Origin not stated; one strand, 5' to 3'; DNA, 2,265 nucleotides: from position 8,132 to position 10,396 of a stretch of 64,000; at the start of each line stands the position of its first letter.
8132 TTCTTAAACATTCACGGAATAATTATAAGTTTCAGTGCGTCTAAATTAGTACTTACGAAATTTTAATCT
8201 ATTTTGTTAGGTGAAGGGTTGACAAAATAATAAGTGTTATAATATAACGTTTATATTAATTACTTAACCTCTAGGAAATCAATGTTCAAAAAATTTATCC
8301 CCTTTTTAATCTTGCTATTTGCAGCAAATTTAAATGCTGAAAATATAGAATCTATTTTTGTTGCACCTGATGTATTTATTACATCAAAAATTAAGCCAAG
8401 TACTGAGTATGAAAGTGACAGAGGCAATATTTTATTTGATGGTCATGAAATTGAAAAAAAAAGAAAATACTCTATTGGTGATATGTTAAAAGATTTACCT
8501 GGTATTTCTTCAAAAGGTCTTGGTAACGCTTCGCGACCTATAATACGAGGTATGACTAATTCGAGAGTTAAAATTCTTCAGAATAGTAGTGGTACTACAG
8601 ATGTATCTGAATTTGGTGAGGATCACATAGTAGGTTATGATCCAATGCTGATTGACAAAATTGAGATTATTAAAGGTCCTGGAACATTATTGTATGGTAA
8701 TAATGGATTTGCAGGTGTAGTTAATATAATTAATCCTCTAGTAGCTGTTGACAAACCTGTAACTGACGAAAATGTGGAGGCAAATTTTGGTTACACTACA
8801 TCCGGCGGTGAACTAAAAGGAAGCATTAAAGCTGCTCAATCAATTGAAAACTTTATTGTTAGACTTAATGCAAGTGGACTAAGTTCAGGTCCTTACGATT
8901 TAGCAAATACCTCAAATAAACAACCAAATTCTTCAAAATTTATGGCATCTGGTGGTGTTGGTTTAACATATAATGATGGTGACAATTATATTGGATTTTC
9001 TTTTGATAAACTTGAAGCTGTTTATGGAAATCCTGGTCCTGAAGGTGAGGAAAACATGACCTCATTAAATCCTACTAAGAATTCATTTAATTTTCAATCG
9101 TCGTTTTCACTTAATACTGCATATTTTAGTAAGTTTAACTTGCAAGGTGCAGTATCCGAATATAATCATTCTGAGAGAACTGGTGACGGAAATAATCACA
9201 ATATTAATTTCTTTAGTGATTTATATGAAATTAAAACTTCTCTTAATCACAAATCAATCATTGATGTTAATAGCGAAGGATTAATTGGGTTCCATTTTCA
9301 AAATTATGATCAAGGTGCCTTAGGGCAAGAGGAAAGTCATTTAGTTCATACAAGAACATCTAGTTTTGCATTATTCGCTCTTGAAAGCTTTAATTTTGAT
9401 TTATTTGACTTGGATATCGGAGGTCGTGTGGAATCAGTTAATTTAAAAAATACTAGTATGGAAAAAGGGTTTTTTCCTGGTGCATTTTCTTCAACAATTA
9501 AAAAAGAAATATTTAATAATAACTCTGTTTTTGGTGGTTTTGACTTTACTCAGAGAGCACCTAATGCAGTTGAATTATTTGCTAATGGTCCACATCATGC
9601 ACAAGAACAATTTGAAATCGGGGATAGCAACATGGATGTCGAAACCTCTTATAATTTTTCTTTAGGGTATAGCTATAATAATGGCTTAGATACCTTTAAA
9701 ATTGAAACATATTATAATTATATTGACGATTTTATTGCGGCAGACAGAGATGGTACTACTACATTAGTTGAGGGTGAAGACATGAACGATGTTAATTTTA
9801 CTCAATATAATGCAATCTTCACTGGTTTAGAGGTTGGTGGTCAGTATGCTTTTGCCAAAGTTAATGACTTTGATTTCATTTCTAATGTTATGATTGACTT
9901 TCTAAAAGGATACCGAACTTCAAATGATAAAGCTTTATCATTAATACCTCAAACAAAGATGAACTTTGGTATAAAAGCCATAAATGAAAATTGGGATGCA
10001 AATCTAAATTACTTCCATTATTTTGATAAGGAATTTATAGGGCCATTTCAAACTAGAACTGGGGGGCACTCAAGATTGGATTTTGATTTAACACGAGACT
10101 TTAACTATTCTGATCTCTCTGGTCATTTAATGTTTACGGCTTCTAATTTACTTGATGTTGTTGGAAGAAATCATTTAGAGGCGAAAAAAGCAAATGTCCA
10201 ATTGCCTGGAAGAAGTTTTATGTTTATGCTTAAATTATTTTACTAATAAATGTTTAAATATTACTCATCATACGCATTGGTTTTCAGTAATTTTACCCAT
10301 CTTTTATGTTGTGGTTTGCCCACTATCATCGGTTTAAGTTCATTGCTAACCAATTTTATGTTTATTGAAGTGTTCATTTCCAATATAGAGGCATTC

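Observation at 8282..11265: Three-gene operon: TonB-dependent receptor, MerT-like membrane protein and an HxD...H cytoplasmic protein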

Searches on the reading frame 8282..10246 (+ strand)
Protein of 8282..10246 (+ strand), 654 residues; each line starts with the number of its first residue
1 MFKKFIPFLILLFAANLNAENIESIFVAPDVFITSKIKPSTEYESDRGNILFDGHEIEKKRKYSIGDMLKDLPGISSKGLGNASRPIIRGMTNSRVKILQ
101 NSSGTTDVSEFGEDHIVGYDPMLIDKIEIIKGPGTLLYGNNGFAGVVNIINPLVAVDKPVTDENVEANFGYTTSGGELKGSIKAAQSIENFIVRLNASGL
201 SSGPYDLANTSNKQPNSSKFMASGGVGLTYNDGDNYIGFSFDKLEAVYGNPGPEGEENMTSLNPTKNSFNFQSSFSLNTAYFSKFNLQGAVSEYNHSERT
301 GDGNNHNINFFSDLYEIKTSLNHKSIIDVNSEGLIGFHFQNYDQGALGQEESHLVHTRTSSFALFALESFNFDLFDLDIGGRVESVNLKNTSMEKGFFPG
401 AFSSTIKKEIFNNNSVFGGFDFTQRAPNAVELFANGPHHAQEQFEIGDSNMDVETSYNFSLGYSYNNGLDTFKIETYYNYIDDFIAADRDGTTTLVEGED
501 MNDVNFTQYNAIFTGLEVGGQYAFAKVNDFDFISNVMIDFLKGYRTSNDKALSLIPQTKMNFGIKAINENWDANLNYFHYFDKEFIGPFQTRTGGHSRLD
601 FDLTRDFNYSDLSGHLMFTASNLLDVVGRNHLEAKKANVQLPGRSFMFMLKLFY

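Call 3: search_protein_families(library=pfam, proteins=[window:8282-10246:+], max_evalue=0.1)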
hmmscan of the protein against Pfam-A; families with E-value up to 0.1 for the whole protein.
window:8282-10246:+ (654 aa): 3 families
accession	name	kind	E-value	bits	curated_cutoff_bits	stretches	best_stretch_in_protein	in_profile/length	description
PF00593.30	TonB_dep_Rec_b-barrel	-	1.7e-20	74.8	27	1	224-608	17-424/436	TonB dependent receptor-like, beta-barrel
PF07715.20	Plug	-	1.8e-15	57.8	23.9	1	53-146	13-107/107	TonB-dependent Receptor Plug Domain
PF14504.11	CAP_assoc_N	-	0.015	15.6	29.3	1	429-475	47-93/140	CAP-associated N-terminal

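Call 4: search_protein_families(library=ncbifam, proteins=[window:8282-10246:+], max_evalue=0.1)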
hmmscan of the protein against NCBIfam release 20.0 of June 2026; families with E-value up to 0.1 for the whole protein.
window:8282-10246:+ (654 aa): 17 families
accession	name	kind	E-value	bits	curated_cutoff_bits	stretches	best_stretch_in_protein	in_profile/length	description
NF038289.1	Zn_piracy_ZnuD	exception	4.8e-62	210.6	950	2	266-648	310-679/685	zinc piracy TonB-dependent receptor ZnuD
TIGR01786.1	TonB-hemlactrns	subfamily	9.4e-24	83.7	323.75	2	52-301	28-247/719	TonB-dependent hemoglobin/transferrin/lactoferrin family receptor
TIGR01785.1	TonB-hemin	subfamily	2.2e-22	79.3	316.85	1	54-651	27-674/677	TonB-dependent heme/hemoglobin receptor family protein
TIGR01778.1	TonB-copper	equivalog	1.2e-15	57.4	472.45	2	414-575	395-544/637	TonB-dependent copper receptor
TIGR01779.1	TonB-B12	equivalog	6.5e-11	41.5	599.7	1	53-152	53-154/614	TonB-dependent vitamin B12 receptor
NF007926.1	PRK10641.1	equivalog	1.6e-09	36.9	836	1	55-151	54-153/617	TonB-dependent vitamin B12 receptor BtuB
NF010038.0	PRK13513.1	equivalog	1.9e-09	36.7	942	1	55-232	62-242/659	ligand-gated channel protein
TIGR01783.1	TonB-siderophor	subfamily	3.7e-09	35.8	223.5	1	53-199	10-152/649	TonB-dependent siderophore receptor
NF010010.0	PRK13483.1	equivalog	2.7e-08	32.3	927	1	55-151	60-162/660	ligand-gated channel protein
NF010048.1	PRK13524.1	subfamily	6.7e-08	31.4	493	2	122-151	146-175/744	FepA family TonB-dependent siderophore receptor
NF010011.0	PRK13484.1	equivalog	9.6e-07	27.4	1197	1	56-190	58-188/682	IreA family TonB-dependent siderophore receptor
NF007478.2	PRK10064.1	equivalog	8.9e-06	24.2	745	1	56-151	58-157/663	catecholate siderophore receptor CirA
NF010012.0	PRK13486.1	equivalog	1.1e-05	24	924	1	55-162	52-167/696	TonB-dependent receptor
NF050067.1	TonBEntbctnRecCfrA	equivalog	2.4e-05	22.8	1200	1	54-154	52-160/698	TonB-dependent ferric enterobactin receptor CfrA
NF010051.0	PRK13528.1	subfamily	4.1e-05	22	583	1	123-151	143-171/727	FepA family TonB-dependent siderophore receptor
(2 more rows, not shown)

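Call 44: search_solved_structures(query=window:8282-10246:+, max_evalue=0.00001, show_alignments=1)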
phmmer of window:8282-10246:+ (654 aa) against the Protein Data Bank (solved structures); distinct sequences matched with E-value up to 0.00001: 18.
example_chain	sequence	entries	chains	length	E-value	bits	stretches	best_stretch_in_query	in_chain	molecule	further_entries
4rdr_A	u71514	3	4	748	1.5e-35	126.2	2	51-254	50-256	ZnuD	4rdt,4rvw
6fom_A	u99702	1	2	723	3.9e-09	38.9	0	66-147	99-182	Putative copper transport outer membrane porin OprC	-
6z8r_A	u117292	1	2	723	4.5e-09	38.7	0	66-147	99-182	Putative copper transport outer membrane porin OprC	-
6z8y_A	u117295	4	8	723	5.6e-09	38.4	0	66-147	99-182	Putative copper transport outer membrane porin OprC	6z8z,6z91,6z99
6z8t_A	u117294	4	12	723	6.7e-09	38.1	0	66-147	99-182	Putative copper transport outer membrane porin OprC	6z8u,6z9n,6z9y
6fok_A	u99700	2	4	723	9e-09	37.7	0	66-147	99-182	Putative copper transport outer membrane porin OprC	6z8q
6z8s_A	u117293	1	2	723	1.1e-08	37.5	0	66-147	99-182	Putative copper transport outer membrane porin OprC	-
1nqe_A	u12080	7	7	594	5.3e-07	31.9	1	54-161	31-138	Vitamin B12 receptor | Vitamin B12 transporter btuB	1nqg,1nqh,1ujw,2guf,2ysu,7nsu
3rgn_A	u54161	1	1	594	5.3e-07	31.9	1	54-161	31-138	Vitamin B12 transporter BtuB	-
3rgm_A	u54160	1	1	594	5.3e-07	31.9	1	54-161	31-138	Vitamin B12 transporter BtuB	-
3m8b_A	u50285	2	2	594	5.6e-07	31.8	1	55-161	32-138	Vitamin B12 transporter btuB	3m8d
1nqf_A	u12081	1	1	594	5.6e-07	31.8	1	54-161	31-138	Vitamin B12 receptor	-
2gsk_A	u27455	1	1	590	5.8e-07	31.8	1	55-161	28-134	Vitamin B12 transporter btuB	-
9dhe_A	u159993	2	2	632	1.6e-06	30.3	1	52-149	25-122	TonB-dependent receptor | Outer membrane heme/hemoglobin receptor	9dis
2hdf_A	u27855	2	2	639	2e-06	30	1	55-154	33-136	Colicin I receptor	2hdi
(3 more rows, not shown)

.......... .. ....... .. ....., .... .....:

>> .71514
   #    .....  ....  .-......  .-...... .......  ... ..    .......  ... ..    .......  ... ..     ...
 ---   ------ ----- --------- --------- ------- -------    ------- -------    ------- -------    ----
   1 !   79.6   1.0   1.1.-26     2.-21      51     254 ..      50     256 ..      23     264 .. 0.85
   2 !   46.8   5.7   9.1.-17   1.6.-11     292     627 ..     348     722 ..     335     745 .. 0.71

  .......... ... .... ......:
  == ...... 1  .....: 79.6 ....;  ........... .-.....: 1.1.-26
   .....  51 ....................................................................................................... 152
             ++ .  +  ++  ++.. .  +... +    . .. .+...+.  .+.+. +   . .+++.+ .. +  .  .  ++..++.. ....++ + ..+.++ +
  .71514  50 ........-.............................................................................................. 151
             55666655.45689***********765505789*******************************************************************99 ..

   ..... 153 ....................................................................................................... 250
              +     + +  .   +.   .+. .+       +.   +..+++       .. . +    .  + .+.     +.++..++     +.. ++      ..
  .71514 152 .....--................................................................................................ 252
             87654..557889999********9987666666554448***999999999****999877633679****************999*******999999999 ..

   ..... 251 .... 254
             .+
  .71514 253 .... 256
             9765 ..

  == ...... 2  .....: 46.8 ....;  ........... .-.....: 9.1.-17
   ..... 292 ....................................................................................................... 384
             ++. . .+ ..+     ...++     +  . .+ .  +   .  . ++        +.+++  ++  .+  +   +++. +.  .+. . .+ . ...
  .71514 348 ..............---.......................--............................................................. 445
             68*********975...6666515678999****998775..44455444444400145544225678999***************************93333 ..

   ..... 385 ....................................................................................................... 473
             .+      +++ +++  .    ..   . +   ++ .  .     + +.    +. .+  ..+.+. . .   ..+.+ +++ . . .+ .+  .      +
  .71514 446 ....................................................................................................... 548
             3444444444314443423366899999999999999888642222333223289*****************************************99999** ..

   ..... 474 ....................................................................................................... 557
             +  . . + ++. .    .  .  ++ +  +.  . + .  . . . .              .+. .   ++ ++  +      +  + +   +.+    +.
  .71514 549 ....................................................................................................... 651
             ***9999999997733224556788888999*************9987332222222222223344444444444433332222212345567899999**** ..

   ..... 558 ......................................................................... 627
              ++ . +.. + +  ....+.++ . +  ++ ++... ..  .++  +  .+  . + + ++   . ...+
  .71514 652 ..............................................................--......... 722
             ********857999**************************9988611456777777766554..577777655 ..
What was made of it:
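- On ZnuD-type TonB-dependent zinc receptor: The PDB search gives ZnuD at E=1.5e-35, then OprC at 4e-9 and BtuB at 5e-7 (call 44).
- Closest known: ZnuD of Neisseria meningitidis. Same: It is the best solved relative (E=1.5e-35, call 44).
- ZnuD is the best solved relative by 26 orders of magnitude in E-value (call 44).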

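Call 75: list_cluster_members(proteins=[window:8282-10246:+, window:10250-10618:+, window:10621-11265:+, window:34790-37372:+, window:21375-23510:-, window:4900-6264:-])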
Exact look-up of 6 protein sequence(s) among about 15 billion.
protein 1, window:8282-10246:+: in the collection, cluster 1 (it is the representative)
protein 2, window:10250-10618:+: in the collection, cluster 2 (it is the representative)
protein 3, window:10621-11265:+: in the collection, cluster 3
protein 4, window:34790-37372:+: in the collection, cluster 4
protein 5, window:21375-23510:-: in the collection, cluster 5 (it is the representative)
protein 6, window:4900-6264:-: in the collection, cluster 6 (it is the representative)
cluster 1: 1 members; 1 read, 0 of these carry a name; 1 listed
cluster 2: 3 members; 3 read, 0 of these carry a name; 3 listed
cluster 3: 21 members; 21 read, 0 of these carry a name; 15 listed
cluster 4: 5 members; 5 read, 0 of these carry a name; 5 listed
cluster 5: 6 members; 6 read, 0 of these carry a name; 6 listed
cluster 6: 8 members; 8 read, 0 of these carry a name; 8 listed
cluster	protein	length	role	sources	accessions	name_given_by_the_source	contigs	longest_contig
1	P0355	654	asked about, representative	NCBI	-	-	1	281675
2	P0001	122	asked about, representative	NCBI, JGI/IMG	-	-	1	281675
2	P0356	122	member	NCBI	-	-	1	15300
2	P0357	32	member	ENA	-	-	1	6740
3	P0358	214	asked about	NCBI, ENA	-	-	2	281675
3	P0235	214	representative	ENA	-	-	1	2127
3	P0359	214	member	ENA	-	-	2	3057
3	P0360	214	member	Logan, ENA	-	-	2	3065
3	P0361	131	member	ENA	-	-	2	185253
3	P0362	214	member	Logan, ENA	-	-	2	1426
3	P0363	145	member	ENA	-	-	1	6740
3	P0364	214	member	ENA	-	-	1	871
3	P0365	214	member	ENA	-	-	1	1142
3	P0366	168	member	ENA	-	-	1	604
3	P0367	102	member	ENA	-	-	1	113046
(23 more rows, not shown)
